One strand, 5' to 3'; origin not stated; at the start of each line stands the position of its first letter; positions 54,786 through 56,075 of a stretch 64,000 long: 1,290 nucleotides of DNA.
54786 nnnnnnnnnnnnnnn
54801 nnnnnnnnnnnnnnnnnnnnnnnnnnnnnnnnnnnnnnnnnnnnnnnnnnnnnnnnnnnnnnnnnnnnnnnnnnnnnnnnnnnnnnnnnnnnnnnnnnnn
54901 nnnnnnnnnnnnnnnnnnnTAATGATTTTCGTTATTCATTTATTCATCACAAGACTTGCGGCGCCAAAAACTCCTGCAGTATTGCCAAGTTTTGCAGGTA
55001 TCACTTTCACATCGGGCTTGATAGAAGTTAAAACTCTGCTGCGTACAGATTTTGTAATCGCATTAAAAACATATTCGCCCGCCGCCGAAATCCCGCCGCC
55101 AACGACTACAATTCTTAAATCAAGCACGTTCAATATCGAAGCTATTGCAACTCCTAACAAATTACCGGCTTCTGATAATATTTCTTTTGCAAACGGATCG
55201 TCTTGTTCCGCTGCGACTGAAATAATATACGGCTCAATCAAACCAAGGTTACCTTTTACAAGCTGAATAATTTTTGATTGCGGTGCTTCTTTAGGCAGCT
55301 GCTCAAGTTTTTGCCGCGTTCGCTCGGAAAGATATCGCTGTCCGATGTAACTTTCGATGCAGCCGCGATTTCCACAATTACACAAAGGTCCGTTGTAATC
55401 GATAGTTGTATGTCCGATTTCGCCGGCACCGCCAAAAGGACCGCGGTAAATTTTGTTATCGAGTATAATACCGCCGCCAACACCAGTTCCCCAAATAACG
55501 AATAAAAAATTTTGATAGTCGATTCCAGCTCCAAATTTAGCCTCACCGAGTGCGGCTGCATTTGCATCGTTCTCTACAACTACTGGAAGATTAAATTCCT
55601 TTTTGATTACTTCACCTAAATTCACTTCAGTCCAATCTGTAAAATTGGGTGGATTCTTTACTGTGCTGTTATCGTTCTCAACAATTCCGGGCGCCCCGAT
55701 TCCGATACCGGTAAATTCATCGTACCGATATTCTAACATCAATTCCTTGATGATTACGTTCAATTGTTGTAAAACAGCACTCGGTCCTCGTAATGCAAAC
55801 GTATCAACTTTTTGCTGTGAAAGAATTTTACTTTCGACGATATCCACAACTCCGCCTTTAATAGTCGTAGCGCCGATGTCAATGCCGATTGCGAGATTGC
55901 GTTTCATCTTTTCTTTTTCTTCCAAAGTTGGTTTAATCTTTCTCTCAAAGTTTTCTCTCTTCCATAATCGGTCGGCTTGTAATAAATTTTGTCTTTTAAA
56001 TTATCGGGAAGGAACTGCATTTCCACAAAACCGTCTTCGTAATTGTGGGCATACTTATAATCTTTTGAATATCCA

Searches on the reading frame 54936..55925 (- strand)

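Call 91: search_protein_families(library=pfam, proteins=[window:54936-55925:-], max_evalue=0.00001)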
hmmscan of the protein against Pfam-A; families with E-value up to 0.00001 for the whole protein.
window:54936-55925:- (329 aa): 1 family
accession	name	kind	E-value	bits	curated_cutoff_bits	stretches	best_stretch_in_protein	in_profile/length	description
PF00480.26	ROK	-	1.5e-73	248.4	22.9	1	13-327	2-292/294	ROK family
